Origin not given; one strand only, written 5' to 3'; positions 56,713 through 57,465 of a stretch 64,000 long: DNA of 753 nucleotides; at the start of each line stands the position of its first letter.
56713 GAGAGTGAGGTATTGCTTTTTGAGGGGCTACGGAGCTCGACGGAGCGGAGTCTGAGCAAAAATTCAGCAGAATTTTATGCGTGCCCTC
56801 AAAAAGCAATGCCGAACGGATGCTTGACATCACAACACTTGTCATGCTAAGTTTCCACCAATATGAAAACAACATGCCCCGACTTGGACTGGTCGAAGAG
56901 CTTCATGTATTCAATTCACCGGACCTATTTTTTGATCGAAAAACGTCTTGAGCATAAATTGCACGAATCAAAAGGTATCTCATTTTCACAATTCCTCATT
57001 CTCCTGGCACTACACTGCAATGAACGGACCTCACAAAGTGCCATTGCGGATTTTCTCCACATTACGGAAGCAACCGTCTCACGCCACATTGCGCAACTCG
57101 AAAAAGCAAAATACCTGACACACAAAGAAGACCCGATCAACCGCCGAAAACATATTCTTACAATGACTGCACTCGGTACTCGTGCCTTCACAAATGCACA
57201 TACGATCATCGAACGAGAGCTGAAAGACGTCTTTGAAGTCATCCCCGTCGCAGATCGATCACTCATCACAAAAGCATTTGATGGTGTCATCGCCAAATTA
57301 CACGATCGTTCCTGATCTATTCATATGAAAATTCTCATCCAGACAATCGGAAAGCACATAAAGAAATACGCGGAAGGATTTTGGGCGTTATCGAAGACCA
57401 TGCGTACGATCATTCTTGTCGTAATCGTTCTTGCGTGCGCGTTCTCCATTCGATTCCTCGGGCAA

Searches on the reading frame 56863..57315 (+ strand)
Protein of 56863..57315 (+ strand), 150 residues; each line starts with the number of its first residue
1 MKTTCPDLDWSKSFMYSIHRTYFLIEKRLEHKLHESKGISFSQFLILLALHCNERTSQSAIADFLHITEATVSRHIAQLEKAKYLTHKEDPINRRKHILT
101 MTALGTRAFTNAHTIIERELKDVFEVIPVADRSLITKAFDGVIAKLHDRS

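Call 34: search_protein_families(library=pfam, proteins=[window:56863-57315:+], max_evalue=0.000001)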
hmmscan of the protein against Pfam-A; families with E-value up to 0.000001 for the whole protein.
window:56863-57315:+ (150 aa): 4 families
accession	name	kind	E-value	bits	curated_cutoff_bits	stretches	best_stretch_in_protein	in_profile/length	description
PF01047.28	MarR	-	3.6e-12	46.4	24.6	1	40-96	2-58/59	MarR family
PF12802.13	MarR_2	-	8.6e-11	42.3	27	1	38-95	2-60/61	MarR family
PF13412.12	HTH_24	-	1.2e-08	34.8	21.9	1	43-85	5-47/48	Winged helix-turn-helix DNA-binding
PF13601.12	HTH_34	-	3.6e-08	33.9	27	1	44-116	3-76/80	Winged helix DNA-binding domain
